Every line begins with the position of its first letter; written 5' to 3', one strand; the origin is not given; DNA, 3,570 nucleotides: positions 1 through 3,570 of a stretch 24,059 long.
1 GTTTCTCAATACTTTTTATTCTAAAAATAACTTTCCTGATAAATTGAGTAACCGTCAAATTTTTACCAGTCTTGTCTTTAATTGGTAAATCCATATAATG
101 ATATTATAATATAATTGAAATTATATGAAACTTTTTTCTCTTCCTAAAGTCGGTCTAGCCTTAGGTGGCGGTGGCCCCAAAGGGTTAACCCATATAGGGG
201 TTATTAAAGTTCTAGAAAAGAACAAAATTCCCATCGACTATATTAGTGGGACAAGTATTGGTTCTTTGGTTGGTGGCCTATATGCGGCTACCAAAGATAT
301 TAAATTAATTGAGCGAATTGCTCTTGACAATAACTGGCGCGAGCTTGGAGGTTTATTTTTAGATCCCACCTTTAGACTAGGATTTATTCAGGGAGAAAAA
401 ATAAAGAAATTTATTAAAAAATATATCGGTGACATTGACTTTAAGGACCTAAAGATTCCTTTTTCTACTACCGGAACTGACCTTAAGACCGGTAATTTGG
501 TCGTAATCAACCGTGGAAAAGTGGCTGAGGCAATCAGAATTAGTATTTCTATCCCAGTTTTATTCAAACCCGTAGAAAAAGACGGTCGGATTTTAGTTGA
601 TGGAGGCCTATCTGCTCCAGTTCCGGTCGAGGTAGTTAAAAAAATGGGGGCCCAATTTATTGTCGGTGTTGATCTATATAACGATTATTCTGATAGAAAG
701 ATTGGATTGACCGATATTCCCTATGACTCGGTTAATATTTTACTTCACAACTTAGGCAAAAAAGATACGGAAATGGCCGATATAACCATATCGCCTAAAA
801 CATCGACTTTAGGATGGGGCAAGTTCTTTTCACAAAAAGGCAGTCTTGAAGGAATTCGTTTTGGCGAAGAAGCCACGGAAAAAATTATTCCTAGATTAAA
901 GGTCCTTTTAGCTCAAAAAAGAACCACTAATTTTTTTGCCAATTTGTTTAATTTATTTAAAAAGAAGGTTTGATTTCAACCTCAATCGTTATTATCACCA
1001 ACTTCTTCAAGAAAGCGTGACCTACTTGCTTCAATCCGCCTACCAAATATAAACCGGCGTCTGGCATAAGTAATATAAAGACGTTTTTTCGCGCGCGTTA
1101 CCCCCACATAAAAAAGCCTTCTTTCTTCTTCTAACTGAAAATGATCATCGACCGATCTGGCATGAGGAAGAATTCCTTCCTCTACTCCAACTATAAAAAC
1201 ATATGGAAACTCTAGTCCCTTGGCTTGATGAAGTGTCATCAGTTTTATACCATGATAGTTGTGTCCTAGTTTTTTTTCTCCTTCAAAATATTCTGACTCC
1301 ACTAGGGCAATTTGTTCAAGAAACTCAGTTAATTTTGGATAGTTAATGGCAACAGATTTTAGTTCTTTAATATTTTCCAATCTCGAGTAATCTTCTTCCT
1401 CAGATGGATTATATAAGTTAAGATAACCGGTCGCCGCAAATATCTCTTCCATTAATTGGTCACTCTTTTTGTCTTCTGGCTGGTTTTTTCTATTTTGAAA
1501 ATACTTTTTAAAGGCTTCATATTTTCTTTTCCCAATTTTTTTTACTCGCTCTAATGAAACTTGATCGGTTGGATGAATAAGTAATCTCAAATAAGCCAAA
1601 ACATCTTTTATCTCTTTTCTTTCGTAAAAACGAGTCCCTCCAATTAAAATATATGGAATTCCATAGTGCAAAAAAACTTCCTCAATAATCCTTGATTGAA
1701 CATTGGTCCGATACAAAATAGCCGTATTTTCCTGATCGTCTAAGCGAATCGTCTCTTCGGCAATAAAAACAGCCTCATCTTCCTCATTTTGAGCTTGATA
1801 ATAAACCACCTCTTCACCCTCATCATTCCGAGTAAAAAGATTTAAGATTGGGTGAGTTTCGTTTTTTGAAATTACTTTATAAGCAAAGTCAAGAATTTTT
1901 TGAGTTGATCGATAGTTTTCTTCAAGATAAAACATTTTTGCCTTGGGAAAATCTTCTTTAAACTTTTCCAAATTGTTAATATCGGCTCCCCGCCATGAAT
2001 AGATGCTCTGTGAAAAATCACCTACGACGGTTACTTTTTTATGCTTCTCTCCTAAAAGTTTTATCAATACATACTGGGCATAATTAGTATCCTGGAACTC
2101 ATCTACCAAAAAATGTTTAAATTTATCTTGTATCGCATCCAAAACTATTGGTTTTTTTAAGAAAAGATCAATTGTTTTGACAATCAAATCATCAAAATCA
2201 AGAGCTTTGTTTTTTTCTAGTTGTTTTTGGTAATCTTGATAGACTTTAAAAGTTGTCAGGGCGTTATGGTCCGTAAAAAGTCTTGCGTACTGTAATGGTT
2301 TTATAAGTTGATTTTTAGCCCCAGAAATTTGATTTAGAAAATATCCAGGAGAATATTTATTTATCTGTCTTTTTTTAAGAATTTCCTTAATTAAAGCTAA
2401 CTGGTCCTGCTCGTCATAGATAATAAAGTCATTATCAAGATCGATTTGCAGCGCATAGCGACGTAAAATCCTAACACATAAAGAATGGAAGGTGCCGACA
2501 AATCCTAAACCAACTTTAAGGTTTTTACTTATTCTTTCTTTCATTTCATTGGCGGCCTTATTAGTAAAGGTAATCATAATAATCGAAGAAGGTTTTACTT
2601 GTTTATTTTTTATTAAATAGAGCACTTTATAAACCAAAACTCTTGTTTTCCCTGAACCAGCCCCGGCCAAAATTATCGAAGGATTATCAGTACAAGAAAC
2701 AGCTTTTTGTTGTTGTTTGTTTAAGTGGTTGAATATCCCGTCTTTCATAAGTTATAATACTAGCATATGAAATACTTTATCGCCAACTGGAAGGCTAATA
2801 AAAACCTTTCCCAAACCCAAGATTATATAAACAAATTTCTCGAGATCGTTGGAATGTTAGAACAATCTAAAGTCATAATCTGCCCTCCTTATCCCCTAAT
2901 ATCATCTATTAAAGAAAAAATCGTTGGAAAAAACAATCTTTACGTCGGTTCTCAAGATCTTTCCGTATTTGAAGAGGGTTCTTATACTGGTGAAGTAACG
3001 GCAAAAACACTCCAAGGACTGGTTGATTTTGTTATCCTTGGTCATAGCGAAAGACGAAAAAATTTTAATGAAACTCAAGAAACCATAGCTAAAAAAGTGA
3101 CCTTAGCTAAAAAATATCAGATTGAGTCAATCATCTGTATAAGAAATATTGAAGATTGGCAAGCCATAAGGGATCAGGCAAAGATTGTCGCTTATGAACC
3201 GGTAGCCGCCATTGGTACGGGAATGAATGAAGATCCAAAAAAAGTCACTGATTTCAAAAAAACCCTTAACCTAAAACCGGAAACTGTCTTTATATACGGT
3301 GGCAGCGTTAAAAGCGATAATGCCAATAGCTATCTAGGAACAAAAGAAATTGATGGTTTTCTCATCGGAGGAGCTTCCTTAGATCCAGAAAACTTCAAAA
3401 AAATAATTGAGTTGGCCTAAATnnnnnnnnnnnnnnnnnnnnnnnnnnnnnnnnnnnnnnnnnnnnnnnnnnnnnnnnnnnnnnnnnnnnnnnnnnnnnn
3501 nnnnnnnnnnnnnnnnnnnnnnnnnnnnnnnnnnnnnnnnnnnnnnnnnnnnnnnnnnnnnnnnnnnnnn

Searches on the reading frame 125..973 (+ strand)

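Call 75: search_protein_families(library=pfam, proteins=[window:125-973:+], max_evalue=0.01)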
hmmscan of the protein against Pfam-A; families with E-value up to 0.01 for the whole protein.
window:125-973:+ (282 aa): 1 family
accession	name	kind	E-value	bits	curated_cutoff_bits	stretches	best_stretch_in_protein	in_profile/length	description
PF01734.28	Patatin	-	1e-34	120.9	27.7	1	11-170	1-189/191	Patatin-like phospholipase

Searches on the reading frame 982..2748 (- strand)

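Call 75: search_protein_families(library=pfam, proteins=[window:982-2748:-], max_evalue=0.01)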
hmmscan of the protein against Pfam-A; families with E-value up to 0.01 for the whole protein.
window:982-2748:- (588 aa): 9 families
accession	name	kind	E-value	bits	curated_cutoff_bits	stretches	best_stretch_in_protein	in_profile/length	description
PF00580.27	UvrD-helicase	-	1.5e-86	290.9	23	1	9-268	1-271/271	UvrD/REP helicase N-terminal domain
PF13361.12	UvrD_C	-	4.1e-68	230.8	25.6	2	409-563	205-349/350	UvrD-like helicase C-terminal domain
PF13245.12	AAA_19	-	4e-23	82.5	25.1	1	13-251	1-132/134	AAA domain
PF13538.12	UvrD_C_2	-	2.9e-13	49.9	27.4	1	503-559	4-51/52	UvrD-like helicase C-terminal domain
PF01443.25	Viral_helicase1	-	2.1e-06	28.2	21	1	494-559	170-226/228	Viral superfamily 1 RNA helicase core domain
PF13087.12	AAA_12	-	5.9e-06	26.4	27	0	473-559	115-190/195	AAA domain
PF13604.12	AAA_30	-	3.2e-05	24.2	27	1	8-74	1-67/191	AAA domain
PF13086.12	AAA_11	-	0.0025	18.1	27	1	8-78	1-75/257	AAA domain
PF00270.35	DEAD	-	0.0064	16.7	26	1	11-78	2-70/167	DEAD/DEAH box helicase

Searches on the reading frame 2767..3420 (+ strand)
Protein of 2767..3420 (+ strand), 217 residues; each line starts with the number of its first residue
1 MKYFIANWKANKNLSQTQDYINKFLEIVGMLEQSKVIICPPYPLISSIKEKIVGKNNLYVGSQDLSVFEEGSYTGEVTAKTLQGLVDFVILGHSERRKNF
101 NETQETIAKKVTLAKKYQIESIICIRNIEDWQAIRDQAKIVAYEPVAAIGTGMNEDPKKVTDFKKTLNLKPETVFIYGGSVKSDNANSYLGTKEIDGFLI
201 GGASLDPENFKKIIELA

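Call 75: search_protein_families(library=pfam, proteins=[window:2767-3420:+], max_evalue=0.01)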
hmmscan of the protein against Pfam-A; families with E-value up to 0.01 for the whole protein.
window:2767-3420:+ (217 aa): 1 family
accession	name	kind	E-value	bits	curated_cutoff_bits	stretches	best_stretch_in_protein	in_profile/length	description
PF00121.24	TIM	-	2e-54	185.1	20.1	1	4-216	3-244/245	Triosephosphate isomerase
